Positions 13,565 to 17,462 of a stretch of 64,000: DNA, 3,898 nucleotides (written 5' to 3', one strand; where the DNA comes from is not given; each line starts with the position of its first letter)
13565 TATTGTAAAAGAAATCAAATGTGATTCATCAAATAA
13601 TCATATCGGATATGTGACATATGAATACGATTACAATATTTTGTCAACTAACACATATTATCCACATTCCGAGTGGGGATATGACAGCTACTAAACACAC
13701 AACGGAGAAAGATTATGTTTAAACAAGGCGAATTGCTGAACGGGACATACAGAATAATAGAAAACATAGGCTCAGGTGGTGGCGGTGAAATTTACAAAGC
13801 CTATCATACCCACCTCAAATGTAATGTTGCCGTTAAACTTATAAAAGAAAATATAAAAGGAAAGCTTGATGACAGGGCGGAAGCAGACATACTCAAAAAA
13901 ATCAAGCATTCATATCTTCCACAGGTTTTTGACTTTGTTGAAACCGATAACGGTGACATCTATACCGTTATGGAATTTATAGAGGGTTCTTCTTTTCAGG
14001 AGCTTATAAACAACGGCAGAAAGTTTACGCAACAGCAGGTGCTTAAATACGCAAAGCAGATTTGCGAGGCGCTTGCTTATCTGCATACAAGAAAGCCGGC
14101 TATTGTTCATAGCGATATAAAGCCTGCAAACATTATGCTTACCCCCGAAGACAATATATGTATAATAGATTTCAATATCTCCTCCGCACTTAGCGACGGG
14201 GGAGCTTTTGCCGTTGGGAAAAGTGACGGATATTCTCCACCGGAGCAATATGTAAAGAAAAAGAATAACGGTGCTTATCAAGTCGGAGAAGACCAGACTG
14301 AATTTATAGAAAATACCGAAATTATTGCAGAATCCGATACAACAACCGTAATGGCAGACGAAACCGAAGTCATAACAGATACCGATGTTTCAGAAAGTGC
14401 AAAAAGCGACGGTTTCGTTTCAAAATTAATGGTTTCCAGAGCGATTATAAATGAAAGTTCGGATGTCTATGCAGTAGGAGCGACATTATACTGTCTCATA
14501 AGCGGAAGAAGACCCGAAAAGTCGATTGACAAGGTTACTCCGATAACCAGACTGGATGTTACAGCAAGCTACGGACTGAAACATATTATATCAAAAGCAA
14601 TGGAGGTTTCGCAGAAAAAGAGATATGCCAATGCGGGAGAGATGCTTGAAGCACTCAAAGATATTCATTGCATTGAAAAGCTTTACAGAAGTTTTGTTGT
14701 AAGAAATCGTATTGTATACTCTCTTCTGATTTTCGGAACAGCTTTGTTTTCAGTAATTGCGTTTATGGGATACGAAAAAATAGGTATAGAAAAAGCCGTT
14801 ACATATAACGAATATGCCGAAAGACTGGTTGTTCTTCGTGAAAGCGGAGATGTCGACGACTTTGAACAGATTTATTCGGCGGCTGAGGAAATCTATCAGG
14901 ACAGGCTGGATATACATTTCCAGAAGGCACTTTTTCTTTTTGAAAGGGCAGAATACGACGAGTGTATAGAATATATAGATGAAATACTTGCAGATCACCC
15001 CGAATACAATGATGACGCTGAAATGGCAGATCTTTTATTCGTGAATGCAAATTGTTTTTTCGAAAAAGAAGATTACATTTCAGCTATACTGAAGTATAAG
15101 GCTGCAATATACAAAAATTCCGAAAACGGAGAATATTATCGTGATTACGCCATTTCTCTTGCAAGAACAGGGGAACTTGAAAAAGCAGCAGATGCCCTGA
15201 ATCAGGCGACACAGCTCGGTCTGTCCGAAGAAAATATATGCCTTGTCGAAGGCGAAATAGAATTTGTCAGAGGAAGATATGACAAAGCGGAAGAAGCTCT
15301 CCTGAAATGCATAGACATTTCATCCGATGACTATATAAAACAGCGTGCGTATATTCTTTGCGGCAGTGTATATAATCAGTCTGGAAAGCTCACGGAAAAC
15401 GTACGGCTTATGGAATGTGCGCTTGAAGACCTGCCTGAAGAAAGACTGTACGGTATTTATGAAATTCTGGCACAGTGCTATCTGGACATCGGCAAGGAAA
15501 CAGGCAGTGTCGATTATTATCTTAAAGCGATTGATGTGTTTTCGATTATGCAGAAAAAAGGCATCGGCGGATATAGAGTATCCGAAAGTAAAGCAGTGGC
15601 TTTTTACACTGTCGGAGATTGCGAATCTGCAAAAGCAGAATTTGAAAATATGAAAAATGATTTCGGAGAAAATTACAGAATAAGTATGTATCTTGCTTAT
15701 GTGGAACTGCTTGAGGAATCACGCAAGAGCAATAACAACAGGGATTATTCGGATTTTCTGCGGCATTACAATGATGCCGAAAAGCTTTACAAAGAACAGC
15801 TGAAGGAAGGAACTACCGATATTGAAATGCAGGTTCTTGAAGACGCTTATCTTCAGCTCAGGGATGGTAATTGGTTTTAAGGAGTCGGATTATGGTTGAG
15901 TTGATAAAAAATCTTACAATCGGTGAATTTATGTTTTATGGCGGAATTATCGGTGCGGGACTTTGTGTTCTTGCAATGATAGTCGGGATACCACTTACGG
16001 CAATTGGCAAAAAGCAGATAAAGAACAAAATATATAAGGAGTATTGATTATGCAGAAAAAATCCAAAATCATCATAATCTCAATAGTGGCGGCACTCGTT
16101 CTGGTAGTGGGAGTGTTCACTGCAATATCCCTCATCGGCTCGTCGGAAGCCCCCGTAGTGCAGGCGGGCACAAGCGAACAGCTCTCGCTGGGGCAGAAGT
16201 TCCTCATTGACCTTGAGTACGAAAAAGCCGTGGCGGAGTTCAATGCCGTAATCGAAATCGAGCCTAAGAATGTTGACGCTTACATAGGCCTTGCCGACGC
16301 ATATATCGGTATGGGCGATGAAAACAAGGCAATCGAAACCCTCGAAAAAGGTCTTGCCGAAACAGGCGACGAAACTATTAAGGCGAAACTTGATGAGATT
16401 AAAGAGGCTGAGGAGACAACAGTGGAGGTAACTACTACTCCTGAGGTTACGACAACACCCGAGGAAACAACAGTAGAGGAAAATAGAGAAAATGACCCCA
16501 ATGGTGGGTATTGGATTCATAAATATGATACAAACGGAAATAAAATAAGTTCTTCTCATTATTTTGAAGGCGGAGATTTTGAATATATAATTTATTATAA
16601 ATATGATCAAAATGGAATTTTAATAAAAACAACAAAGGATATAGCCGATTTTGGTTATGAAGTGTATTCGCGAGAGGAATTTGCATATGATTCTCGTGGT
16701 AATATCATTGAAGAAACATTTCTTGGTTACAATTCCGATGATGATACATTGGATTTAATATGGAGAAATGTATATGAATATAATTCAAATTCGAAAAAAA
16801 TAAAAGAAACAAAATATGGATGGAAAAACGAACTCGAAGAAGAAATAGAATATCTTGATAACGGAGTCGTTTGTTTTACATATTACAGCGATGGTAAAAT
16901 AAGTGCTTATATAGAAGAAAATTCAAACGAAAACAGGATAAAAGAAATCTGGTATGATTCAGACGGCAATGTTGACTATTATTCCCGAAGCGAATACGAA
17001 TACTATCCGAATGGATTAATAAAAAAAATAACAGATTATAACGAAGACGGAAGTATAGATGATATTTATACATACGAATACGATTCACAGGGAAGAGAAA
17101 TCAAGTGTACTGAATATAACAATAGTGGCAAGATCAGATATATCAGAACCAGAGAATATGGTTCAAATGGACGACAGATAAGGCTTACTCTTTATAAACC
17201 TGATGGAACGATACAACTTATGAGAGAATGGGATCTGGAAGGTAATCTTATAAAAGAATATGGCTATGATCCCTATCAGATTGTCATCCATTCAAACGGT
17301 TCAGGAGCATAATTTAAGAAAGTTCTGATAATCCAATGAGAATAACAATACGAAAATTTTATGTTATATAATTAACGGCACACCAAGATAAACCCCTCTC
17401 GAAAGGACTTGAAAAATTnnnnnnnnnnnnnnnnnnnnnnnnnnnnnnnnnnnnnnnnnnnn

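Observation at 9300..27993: T7SS core with no recognisable EsaA/EssA/EssB, built around a kinase / PP2C / FHA triad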

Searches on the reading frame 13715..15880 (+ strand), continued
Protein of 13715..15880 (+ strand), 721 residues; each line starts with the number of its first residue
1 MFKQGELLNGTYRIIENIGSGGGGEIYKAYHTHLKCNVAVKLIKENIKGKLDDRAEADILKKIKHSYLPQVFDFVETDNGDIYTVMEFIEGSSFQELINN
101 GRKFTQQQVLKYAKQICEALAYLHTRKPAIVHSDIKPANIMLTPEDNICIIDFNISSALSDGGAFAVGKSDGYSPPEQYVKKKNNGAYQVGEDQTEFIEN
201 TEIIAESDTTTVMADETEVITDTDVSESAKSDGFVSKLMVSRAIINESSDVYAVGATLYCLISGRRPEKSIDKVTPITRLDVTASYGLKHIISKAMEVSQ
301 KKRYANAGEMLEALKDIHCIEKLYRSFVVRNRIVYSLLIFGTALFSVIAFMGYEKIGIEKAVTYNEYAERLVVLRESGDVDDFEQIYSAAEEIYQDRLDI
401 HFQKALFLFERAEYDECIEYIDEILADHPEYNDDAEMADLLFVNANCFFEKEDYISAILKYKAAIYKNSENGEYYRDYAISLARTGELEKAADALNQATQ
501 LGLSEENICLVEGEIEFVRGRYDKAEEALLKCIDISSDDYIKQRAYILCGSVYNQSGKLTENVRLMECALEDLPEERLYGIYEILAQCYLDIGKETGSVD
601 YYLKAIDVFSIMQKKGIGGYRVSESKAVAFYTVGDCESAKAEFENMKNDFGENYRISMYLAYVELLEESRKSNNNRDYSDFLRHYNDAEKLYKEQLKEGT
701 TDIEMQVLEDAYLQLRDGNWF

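Call 67: search_protein_families(library=pfam, proteins=[L071:3513-4337:+, L071:4372-5031:+, L071:5034-7067:+, L071:7099-9408:+, L071:9421-9972:+, L071:12126-13148:+, L071:13521-15380:+, L071:15409-16245:+, L071:16246-17061:+, L071:17102-17647:+], max_evalue=0.001)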
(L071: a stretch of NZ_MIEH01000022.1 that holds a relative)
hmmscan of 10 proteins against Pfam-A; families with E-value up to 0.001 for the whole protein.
L071:3513-4337:+ (274 aa): 7 families
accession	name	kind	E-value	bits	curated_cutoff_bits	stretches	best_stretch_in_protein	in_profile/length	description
PF00059.27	Lectin_C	-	1.9e-07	32.2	22.6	1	138-246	3-90/107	Lectin C-type domain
PF13240.11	Zn_Ribbon_1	-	1.1e-06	28.7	25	1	12-30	2-20/23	zinc-ribbon domain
PF00558.24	Vpu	-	7e-05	23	24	1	40-94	9-63/81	Vpu protein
PF12773.13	DZR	-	0.00016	22.2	27.3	1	12-34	1-23/45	Double zinc ribbon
PF12685.13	SpoIIIAH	-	0.00018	21.9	30.6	1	47-117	4-67/191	SpoIIIAH-like protein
PF13248.11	Zn_ribbon_3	-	0.00022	21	27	1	9-30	2-23/26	zinc-ribbon domain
PF08271.17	Zn_Ribbon_TF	-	0.00079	19.4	29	0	10-35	1-31/43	TFIIB zinc-binding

L071:4372-5031:+ (219 aa): 6 families
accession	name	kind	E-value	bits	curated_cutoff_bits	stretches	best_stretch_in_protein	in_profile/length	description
PF13240.11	Zn_Ribbon_1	-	1.6e-07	31.3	25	1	2-24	1-23/23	zinc-ribbon domain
PF12773.13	DZR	-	1.8e-05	25.3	27.3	1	3-25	1-23/45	Double zinc ribbon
PF09297.16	Zn_ribbon_NUD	-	3.5e-05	23.9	24.8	0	15-29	4-18/32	NADH pyrophosphatase zinc ribbon domain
PF13248.11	Zn_ribbon_3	-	0.0003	20.6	27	1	3-23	5-25/26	zinc-ribbon domain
PF24460.1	DUF7575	-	0.00038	20.2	28.5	1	3-25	6-28/28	Domain of unknown function (DUF7575)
PF14803.11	Zn_ribbon_Nudix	-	0.00055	20.2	25.6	0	15-25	1-11/34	Nudix N-terminal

L071:5034-7067:+ (677 aa): 12 families
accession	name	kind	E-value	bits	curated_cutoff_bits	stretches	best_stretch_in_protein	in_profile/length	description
PF14903.11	WG_beta_rep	-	5.9e-26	90.6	25.6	3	365-398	2-35/35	WG containing repeat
PF14559.12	TPR_19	-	1.2e-09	38.7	25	1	100-152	2-54/68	Tetratricopeptide repeat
PF13240.11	Zn_Ribbon_1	-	7.1e-09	35.6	25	1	2-24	1-23/23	zinc-ribbon domain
PF13181.12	TPR_8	-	6.9e-06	26.3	25.7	0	90-121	2-33/34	Tetratricopeptide repeat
PF12773.13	DZR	-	1.1e-05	26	27.3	1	3-25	1-23/45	Double zinc ribbon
PF24463.1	DUF7577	-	1.3e-05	25.1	28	1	2-24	4-26/27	Domain of unknown function (DUF7577)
PF13431.12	TPR_17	-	1.6e-05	25.3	24.4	1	111-143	1-33/34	Tetratricopeptide repeat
PF00515.34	TPR_1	-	4.5e-05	23.5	27.8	0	99-121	11-33/34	Tetratricopeptide repeat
PF13414.12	TPR_11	-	6.1e-05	23.1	26.8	1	104-136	9-41/42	TPR repeat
PF07719.23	TPR_2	-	0.00019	21.7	27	0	91-121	3-33/34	Tetratricopeptide repeat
PF13428.12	TPR_14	-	0.00052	20.9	23.5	0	125-152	3-30/44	Tetratricopeptide repeat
PF13248.11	Zn_ribbon_3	-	0.00079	19.3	27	0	3-24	5-26/26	zinc-ribbon domain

L071:7099-9408:+ (769 aa): 7 families
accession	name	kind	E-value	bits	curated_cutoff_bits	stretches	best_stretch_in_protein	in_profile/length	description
PF00498.31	FHA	-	9.8e-30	103.2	20.7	2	132-195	1-66/67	FHA domain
PF00005.33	ABC_tran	-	4.5e-29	102.2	25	1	237-384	1-137/137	ABC transporter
PF01061.29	ABC2_membrane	-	5.1e-19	69.1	26.9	1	500-704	1-206/211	ABC-2 type transporter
PF16697.10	Yop-YscD_cpl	-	4e-18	65.9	33.2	2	126-200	13-88/94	Inner membrane component of T3SS, cytoplasmic domain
PF12698.13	ABC2_membrane_3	-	4.9e-12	46.1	31.6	1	552-757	164-345/347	ABC-2 family transporter protein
PF13304.12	AAA_21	-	2.2e-11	44.8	27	1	339-414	221-298/304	AAA domain, putative AbiEii toxin, Type IV TA system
PF02463.25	SMC_N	-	1.1e-05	25.5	40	1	247-426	24-209/220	RecF/RecN/SMC N terminal domain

L071:9421-9972:+ (183 aa): 2 families
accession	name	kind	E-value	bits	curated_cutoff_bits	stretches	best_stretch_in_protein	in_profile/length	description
PF00498.31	FHA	-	9.8e-14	52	20.7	1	106-170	1-66/67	FHA domain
PF16697.10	Yop-YscD_cpl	-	6.8e-07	29.9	33.2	1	96-168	9-81/94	Inner membrane component of T3SS, cytoplasmic domain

L071:12126-13148:+ (340 aa): 0 families

L071:13521-15380:+ (619 aa): 10 families
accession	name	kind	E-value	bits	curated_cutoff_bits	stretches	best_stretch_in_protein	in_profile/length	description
PF14903.11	WG_beta_rep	-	1.6e-23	82.8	25.6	3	455-486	5-35/35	WG containing repeat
PF13240.11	Zn_Ribbon_1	-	1.1e-06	28.7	25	1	6-26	2-22/23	zinc-ribbon domain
PF13181.12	TPR_8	-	2.7e-06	27.6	25.7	0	103-120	16-33/34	Tetratricopeptide repeat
PF14559.12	TPR_19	-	3e-06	27.9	25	1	99-154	2-57/68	Tetratricopeptide repeat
PF13414.12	TPR_11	-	1e-05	25.6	26.8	1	98-136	4-42/42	TPR repeat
PF07719.23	TPR_2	-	2.2e-05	24.7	27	0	95-120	8-33/34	Tetratricopeptide repeat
PF00515.34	TPR_1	-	0.0001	22.4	27.8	0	97-120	10-33/34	Tetratricopeptide repeat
PF12773.13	DZR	-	0.00017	22.1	27.3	1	6-28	1-23/45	Double zinc ribbon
PF13248.11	Zn_ribbon_3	-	0.00029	20.6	27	1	3-25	2-24/26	zinc-ribbon domain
PF13431.12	TPR_17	-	0.00075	20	24.4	0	111-142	2-33/34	Tetratricopeptide repeat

L071:15409-16245:+ (278 aa): 6 families
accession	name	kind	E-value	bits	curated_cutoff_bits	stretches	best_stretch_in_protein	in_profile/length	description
PF25302.1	NADase_transloc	-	5.9e-21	75.6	27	1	138-272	9-145/146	NAD glycohydrolase translocation F5/8 type C domain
PF13240.11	Zn_Ribbon_1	-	1e-06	28.8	25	1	2-24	1-23/23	zinc-ribbon domain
PF12773.13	DZR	-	1.9e-05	25.2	27.3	1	3-25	1-23/45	Double zinc ribbon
PF24463.1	DUF7577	-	5.3e-05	23.2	28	1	2-24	4-26/27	Domain of unknown function (DUF7577)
PF22852.1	SoxE_N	-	7.3e-05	23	27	1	34-64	5-35/48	Sulfocyanin, N-terminal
PF05434.16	Tmemb_9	-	0.00037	20.8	28.6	1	31-101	41-107/145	TMEM9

L071:16246-17061:+ (271 aa): 1 family
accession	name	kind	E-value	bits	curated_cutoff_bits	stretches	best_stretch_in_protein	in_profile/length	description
PF13539.11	Peptidase_M15_4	-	5.5e-22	78.6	25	1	184-268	2-70/70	D-alanyl-D-alanine carboxypeptidase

L071:17102-17647:+ (181 aa): 1 family
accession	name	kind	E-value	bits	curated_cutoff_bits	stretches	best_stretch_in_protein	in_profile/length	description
PF01613.24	Flavin_Reduct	-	3.6e-12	47.1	27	1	26-179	3-132/153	Flavin reductase like domain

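Call 68: search_protein_families(library=pfam, proteins=[L036:742-1434:+, L036:1459-4008:+, L036:4021-4731:+, L036:4744-5304:+, L036:5314-6603:+, L036:6622-8106:+, L036:8113-9975:+, L036:12234-13286:+, L036:13262-14458:-, L036:14451-15947:-], max_evalue=0.001)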
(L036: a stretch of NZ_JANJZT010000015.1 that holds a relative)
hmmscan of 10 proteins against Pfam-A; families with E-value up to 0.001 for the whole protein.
L036:742-1434:+ (230 aa): 0 families

L036:1459-4008:+ (849 aa): 1 family
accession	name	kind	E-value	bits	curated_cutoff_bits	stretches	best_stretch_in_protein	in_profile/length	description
PF18960.5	DUF5702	-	3.9e-18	65.9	26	1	609-741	59-179/276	Family of unknown function (DUF5702)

L036:4021-4731:+ (236 aa): 1 family
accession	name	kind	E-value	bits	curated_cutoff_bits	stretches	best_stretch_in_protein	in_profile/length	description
PF07811.17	TadE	-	6.3e-05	23.5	22.9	1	8-50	1-43/43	TadE-like protein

L036:4744-5304:+ (186 aa): 1 family
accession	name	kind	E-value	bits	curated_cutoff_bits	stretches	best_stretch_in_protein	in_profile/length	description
PF01478.23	Peptidase_A24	-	1.6e-11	45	26.5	1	43-155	1-101/104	Type IV leader peptidase family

L036:5314-6603:+ (429 aa): 5 families
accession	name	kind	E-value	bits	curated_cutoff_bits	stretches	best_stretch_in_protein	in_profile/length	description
PF14903.11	WG_beta_rep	-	5.3e-48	161.1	25.6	4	386-421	1-35/35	WG containing repeat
PF13414.12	TPR_11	-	3.2e-06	27.1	26.8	1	44-79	7-42/42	TPR repeat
PF14559.12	TPR_19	-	1.6e-05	25.6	25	0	49-80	9-40/68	Tetratricopeptide repeat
PF13431.12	TPR_17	-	5.3e-05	23.6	24.4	1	54-80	2-28/34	Tetratricopeptide repeat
PF13432.12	TPR_16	-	0.00041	21.2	32.7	0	49-87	15-53/65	Tetratricopeptide repeat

L036:6622-8106:+ (494 aa): 3 families
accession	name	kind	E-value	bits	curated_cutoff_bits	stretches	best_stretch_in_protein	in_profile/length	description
PF00498.31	FHA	-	8.8e-17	61.7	20.7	1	417-483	2-66/67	FHA domain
PF16697.10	Yop-YscD_cpl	-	6.4e-07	30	33.2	1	408-491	11-91/94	Inner membrane component of T3SS, cytoplasmic domain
PF19909.4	DUF6382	-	7.1e-06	26.2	26.7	1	39-133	33-130/163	Domain of unknown function (DUF6382)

L036:8113-9975:+ (620 aa): 8 families
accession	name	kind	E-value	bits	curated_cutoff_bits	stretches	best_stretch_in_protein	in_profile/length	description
PF14559.12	TPR_19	-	3.7e-09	37.2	25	1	57-108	2-53/68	Tetratricopeptide repeat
PF00515.34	TPR_1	-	2.8e-08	33.7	27.8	1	52-78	7-33/34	Tetratricopeptide repeat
PF13414.12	TPR_11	-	1.8e-06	28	26.8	1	53-93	1-41/42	TPR repeat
PF07719.23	TPR_2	-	2.4e-06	27.7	27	1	51-78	6-33/34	Tetratricopeptide repeat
PF13424.12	TPR_12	-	2.7e-06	27.9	30.1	0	52-78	51-77/77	Tetratricopeptide repeat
PF13181.12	TPR_8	-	4e-05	23.9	25.7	0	52-78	7-33/34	Tetratricopeptide repeat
PF13428.12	TPR_14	-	0.00011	23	23.5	0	51-88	6-43/44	Tetratricopeptide repeat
PF13431.12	TPR_17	-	0.00021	21.8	24.4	0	68-100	1-33/34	Tetratricopeptide repeat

L036:12234-13286:+ (350 aa): 1 family
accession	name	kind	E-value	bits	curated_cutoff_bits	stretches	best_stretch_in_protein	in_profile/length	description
PF13539.11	Peptidase_M15_4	-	6.1e-24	84.8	25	1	265-348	2-70/70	D-alanyl-D-alanine carboxypeptidase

L036:13262-14458:- (398 aa): 2 families
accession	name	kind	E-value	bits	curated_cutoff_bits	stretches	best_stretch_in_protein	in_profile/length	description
PF01381.28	HTH_3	-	2.4e-05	24.7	23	1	11-62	4-54/55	Helix-turn-helix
PF13443.12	HTH_26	-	0.00069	20.3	22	0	8-55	2-49/63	Cro/C1-type HTH DNA-binding domain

L036:14451-15947:- (498 aa): 1 family
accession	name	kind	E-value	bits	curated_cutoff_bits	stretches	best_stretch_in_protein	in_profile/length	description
PF13443.12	HTH_26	-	0.00046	20.8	22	0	13-67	2-56/63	Cro/C1-type HTH DNA-binding domain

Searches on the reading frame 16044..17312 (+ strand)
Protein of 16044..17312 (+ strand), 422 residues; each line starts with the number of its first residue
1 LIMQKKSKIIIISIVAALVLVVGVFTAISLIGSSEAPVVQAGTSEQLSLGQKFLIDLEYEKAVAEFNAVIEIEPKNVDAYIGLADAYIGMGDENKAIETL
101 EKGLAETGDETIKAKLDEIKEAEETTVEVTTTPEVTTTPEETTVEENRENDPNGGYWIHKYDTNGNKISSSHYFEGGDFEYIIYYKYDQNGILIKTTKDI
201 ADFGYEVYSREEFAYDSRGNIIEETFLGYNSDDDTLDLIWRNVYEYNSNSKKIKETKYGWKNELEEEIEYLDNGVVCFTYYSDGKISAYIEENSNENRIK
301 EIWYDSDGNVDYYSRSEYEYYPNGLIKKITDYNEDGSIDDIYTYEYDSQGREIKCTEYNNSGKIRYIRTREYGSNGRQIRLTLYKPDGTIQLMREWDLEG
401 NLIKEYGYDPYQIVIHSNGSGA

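Call 3: search_protein_families(library=pfam, proteins=[window:16044-17312:+], max_evalue=0.01)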
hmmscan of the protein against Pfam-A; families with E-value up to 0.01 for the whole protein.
window:16044-17312:+ (422 aa): 12 families
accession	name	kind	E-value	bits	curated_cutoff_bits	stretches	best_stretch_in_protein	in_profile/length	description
PF11178.13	DUF2963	-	3.4e-17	62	22.6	3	358-405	1-50/52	Protein of unknown function (DUF2963)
PF14559.12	TPR_19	-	6.8e-10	39.6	25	1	59-111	7-60/68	Tetratricopeptide repeat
PF13181.12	TPR_8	-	4.4e-07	30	25.7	1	78-104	2-28/34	Tetratricopeptide repeat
PF13414.12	TPR_11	-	8.5e-07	29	26.8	1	58-91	9-42/42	TPR repeat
PF07719.23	TPR_2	-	1e-05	25.7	27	0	78-105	2-29/34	Tetratricopeptide repeat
PF00515.34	TPR_1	-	6e-05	23.1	27.8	0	78-104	2-28/34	Tetratricopeptide repeat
PF13431.12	TPR_17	-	8.9e-05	22.9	24.4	1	66-98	2-34/34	Tetratricopeptide repeat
PF05593.20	RHS_repeat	-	0.00019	22.2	22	0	320-353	1-29/38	RHS Repeat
PF13428.12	TPR_14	-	0.0037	18.3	23.5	0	78-109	2-33/44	Tetratricopeptide repeat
PF14561.12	TPR_20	-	0.0041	17.9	25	1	62-106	7-51/90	Tetratricopeptide repeat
PF13174.12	TPR_6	-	0.009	17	26.3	0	78-102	1-25/33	Tetratricopeptide repeat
PF14660.12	DUF4458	-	0.0099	16.4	22.4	0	113-198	22-100/114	Domain of unknown function (DUF4458)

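Call 5: search_protein_families(library=ncbifam, proteins=[window:16044-17312:+], max_evalue=0.01)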
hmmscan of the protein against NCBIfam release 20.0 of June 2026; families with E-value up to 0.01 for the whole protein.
window:16044-17312:+ (422 aa): 6 families
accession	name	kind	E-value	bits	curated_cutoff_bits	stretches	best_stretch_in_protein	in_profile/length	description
TIGR02917.1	PEP_TPR_lipo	equivalog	3.8e-06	25.1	312.2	1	48-104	368-424/899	XrtA/PEP-CTERM system TPR-repeat protein PrsT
NF040959.1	MamA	equivalog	6.3e-05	22.5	200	1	58-105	120-167/204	magnetosome protein MamA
TIGR03504.1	FimV_Cterm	subfamily_domain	0.00012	22.1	30.65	1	83-114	5-35/44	FimV/HubP family polar landmark protein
NF008520.0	PRK11447.1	equivalog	0.00016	19.6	858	1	55-107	615-667/1157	cellulose synthase complex outer membrane protein BcsC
TIGR02552.1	LcrH_SycD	equivalog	0.00056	19.6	104.8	1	48-115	57-124/136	SycD/LcrH family type III secretion system chaperone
TIGR02521.1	type_IV_pilW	equivalog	0.0061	16.1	154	1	36-105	24-93/234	type IV pilus biogenesis/stability protein PilW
